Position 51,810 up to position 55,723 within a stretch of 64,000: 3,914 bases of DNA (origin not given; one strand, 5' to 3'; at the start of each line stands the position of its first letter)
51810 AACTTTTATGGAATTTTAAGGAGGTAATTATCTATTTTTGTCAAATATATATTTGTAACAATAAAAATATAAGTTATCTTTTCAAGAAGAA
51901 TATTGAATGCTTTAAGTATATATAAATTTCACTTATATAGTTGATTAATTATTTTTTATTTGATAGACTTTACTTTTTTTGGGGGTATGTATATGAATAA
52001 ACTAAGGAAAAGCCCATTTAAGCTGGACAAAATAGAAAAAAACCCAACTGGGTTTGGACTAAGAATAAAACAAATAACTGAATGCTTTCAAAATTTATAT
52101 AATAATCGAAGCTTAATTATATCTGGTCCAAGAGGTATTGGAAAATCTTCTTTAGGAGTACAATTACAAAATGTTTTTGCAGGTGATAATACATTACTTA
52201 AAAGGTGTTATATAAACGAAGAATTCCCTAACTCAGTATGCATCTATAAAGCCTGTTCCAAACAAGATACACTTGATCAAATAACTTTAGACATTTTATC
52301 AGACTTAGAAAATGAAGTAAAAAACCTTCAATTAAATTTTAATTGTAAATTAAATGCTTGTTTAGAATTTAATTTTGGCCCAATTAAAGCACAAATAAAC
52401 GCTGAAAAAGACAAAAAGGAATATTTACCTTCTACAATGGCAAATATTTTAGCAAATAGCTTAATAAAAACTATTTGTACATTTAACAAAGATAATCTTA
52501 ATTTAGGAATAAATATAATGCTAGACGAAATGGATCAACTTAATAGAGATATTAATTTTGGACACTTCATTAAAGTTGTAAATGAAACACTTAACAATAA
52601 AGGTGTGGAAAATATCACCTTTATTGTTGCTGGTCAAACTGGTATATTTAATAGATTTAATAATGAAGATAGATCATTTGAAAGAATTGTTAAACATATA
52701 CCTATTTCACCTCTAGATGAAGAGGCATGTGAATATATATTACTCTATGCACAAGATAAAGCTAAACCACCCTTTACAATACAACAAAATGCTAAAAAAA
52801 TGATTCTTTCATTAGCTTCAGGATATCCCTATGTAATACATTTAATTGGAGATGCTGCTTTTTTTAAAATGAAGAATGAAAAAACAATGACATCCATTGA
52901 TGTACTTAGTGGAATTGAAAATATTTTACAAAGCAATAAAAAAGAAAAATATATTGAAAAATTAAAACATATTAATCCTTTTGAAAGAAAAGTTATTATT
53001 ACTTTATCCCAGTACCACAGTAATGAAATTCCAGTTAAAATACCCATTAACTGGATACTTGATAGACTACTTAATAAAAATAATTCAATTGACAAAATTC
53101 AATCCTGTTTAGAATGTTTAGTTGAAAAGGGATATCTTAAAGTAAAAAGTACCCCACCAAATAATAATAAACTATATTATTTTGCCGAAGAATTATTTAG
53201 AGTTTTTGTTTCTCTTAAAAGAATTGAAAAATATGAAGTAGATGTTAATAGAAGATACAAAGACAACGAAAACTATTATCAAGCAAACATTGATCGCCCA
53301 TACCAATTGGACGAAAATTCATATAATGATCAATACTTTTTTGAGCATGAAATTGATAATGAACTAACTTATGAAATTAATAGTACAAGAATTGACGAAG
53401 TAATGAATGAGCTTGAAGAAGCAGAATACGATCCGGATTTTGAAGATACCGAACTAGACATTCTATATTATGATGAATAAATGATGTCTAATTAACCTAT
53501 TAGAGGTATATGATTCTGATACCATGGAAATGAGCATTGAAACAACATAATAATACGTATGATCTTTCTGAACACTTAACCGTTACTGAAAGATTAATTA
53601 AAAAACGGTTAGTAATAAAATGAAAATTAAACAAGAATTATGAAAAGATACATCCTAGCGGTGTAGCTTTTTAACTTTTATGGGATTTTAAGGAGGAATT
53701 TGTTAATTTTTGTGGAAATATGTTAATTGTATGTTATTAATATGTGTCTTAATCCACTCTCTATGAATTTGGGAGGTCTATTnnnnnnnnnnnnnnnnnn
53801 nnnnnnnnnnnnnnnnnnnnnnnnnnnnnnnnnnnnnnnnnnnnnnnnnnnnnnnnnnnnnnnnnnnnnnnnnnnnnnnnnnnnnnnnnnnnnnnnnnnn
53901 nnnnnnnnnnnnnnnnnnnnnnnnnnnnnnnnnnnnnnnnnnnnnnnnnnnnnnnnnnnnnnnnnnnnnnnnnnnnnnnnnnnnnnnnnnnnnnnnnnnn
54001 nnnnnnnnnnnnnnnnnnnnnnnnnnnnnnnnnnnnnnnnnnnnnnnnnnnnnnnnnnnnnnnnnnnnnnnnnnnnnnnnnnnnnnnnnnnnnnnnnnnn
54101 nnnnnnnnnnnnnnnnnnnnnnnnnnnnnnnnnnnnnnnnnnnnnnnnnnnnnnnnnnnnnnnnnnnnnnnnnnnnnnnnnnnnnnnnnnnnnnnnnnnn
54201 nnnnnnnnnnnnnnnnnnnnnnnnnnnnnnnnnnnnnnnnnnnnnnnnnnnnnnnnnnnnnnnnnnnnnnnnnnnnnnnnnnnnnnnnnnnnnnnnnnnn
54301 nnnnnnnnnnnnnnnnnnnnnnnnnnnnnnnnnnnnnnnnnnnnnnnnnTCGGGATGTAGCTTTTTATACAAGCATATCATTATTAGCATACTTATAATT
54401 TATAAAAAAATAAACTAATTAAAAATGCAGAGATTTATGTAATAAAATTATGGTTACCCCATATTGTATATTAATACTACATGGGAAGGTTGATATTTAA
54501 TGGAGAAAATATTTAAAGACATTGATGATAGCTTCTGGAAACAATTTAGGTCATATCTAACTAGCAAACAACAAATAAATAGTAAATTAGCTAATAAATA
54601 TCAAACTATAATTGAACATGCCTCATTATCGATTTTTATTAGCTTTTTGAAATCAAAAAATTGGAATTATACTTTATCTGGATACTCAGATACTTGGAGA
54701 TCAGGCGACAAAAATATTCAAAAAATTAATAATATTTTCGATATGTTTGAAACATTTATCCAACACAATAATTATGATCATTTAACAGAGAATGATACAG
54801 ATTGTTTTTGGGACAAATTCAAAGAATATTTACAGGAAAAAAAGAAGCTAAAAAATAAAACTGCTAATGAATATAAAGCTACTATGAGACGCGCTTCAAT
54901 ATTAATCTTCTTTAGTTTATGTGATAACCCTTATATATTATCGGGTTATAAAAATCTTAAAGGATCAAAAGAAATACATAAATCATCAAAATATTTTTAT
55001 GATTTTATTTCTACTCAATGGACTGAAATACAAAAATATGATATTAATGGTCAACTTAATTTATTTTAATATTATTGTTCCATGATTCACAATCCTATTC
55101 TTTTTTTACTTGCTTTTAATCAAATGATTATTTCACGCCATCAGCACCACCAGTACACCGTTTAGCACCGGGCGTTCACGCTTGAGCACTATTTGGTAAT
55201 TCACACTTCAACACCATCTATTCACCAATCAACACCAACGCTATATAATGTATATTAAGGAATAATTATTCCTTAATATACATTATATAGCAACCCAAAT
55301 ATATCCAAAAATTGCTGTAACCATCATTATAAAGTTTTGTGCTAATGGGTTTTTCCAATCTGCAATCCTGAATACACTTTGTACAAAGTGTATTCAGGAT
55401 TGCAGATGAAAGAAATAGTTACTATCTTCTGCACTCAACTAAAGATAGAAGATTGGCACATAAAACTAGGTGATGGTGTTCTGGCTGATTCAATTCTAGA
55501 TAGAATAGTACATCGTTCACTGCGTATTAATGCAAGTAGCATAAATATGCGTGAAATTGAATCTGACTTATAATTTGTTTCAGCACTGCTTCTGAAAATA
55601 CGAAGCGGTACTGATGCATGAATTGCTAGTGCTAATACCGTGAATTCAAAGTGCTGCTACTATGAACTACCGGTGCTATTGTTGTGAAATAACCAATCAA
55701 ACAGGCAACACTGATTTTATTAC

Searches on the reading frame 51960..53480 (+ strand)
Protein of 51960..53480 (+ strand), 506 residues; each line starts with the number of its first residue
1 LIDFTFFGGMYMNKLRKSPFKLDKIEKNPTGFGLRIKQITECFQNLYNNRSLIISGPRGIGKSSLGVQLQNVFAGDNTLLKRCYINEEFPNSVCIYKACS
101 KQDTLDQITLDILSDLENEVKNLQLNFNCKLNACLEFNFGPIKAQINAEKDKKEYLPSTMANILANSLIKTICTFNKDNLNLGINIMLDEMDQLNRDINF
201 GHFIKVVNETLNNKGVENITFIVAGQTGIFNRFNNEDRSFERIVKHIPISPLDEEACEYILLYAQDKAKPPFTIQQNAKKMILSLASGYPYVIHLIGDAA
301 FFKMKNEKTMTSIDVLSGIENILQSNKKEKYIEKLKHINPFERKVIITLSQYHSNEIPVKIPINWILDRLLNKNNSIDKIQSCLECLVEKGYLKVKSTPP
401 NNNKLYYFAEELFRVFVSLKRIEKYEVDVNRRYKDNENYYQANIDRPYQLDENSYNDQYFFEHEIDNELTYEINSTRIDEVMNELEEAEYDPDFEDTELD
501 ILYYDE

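Call 3: search_protein_families(library=pfam, proteins=[window:51960-53480:+], max_evalue=0.01)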
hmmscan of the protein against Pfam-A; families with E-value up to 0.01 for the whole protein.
window:51960-53480:+ (506 aa): 3 families
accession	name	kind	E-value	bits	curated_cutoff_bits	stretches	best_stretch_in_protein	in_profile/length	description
PF20720.3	nSTAND3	-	4.4e-05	23.7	27.2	1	37-77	5-45/155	Novel STAND NTPase 3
PF13401.12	AAA_22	-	7.5e-05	23.5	27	1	49-232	5-129/130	AAA domain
PF13191.12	AAA_16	-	0.00041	21.3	32.6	1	36-194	9-144/167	AAA ATPase domain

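Call 4: search_protein_families(library=padloc, proteins=[window:51960-53480:+], max_evalue=0.01)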
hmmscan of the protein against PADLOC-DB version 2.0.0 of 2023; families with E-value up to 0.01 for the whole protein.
window:51960-53480:+ (506 aa): 0 families

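Call 17: search_protein_families(library=ncbifam, proteins=[window:51960-53480:+], max_evalue=0.01)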
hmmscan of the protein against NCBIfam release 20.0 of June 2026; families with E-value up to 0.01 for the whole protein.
window:51960-53480:+ (506 aa): 1 family
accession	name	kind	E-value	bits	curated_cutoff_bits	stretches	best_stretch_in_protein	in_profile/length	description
TIGR04176.1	MarR_EPS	equivalog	0.0057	16.7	88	0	376-407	31-62/105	MarR family EPS-associated transcriptional regulator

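Call 65: find_homologous_proteins(query=window:51960-53480:+, max_evalue=0.001)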
Query window:51960-53480:+ (506 aa): 87 proteins with E <= 0.001 among 7954 candidates.
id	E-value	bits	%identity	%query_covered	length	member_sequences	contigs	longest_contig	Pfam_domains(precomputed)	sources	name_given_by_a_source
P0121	0.0e+0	1107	100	98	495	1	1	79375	-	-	-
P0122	8.7e-146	505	50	97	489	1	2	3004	-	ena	-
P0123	1.7e-127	444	44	96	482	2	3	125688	PF13401.13,PF13191.13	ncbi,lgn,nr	ncbi:ATP-binding protein [candidate division KSB1 bacterium]|nr:ATP-binding protein [candidate divis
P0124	2.6e-127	444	47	83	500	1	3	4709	PF13401.13,PF13191.13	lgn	-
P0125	4.4e-124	433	41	96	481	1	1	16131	PF13401.13,PF20703.4,PF13191.13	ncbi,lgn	ncbi:MAG: ATP-binding protein [bacterium]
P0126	2.0e-122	428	45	85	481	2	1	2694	PF13191.13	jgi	jgi:hypothetical protein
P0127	6.0e-121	423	43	97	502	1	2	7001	PF13401.13,PF13191.13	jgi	jgi:DNA-binding MarR family transcriptional regulator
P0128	1.2e-120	422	44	97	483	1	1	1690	PF13401.13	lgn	-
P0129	1.7e-119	418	47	82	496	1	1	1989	PF13401.13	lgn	-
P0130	2.6e-119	417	47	84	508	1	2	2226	-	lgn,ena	-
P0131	3.1e-119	417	42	95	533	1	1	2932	PF13401.13,PF13191.13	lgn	-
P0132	1.4e-118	415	47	82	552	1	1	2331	-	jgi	jgi:hypothetical protein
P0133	2.4e-117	411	45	95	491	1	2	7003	PF13401.13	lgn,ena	-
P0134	1.3e-114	402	41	97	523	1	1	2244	PF13401.13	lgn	-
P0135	3.5e-114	400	47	83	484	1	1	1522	PF13401.13,PF13191.13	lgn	-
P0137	4.0e-111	390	47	82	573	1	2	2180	PF19960.7,PF13401.13,PF13191.13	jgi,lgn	jgi:hypothetical protein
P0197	1.8e-18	85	24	80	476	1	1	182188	PF00313.29,PF20703.4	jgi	jgi:cold shock CspA family protein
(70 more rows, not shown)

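Call 67: search_protein_families(library=pfam, proteins=[P0121, P0137, P0197], max_evalue=0.001)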
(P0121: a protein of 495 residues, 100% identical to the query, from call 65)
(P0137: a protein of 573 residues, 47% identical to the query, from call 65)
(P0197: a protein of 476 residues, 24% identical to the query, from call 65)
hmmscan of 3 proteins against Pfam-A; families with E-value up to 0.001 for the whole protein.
P0121 (495 aa): 3 families
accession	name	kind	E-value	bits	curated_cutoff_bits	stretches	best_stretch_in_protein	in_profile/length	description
PF20720.3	nSTAND3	-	4.7e-05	23.6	27.2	0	26-66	5-45/155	Novel STAND NTPase 3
PF13401.12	AAA_22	-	7.1e-05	23.6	27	1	38-221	5-129/130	AAA domain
PF13191.12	AAA_16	-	0.00039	21.4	32.6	1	25-183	9-144/167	AAA ATPase domain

P0137 (573 aa): 5 families
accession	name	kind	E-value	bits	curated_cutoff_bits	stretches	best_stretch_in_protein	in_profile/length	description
PF13401.12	AAA_22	-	2.9e-08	34.5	27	1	37-213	5-130/130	AAA domain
PF19960.5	EAD7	-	1.7e-06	28.1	32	1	507-564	3-60/62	Effector-associated domain 7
PF13191.12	AAA_16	-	1.3e-05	26.2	32.6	1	38-174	25-143/167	AAA ATPase domain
PF24883.2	NPHP3_N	-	0.0003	21.5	24.8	1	36-203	21-161/164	Nephrocystin 3, N-terminal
PF20720.3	nSTAND3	-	0.00078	19.6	27.2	0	29-62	9-42/155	Novel STAND NTPase 3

P0197 (476 aa): 4 families
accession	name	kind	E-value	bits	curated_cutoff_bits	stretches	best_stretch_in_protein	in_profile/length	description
PF00313.28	CSD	-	1.3e-14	54.2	27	1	1-64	1-65/66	'Cold-shock' DNA-binding domain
PF20703.3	nSTAND1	-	3.5e-06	27.3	27.1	1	94-344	13-216/379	Novel STAND NTPase 1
PF13191.12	AAA_16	-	6.6e-05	23.9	32.6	1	96-140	1-51/167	AAA ATPase domain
PF20720.3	nSTAND3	-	0.00023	21.4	27.2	1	106-137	9-40/155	Novel STAND NTPase 3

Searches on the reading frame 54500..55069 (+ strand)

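Call 3: search_protein_families(library=pfam, proteins=[window:54500-55069:+], max_evalue=0.01)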
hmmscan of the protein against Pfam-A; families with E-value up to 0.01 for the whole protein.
window:54500-55069:+ (189 aa): 1 family
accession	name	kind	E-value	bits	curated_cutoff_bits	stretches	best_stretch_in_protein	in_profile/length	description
PF13102.12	Phage_int_SAM_5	-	0.00041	21.1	22.3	0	5-38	43-75/98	Phage integrase SAM-like domain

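Call 4: search_protein_families(library=padloc, proteins=[window:54500-55069:+], max_evalue=0.01)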
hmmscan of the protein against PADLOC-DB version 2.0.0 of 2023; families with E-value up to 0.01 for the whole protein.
window:54500-55069:+ (189 aa): 0 families

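Call 17: search_protein_families(library=ncbifam, proteins=[window:54500-55069:+], max_evalue=0.01)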
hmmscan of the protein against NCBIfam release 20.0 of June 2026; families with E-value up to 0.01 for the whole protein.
window:54500-55069:+ (189 aa): 0 families

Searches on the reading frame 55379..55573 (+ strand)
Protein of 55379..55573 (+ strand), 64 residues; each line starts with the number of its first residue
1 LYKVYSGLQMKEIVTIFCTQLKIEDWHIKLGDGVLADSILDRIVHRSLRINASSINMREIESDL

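Call 88: search_protein_families(library=pfam, proteins=[window:55379-55573:+], max_evalue=0.01)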
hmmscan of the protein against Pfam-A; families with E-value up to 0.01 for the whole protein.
window:55379-55573:+ (64 aa): 1 family
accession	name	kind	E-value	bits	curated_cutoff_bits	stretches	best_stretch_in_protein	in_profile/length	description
PF01695.23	IstB_IS21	-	3.7e-08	33.6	24.1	1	13-58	186-231/238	IstB-like ATP binding protein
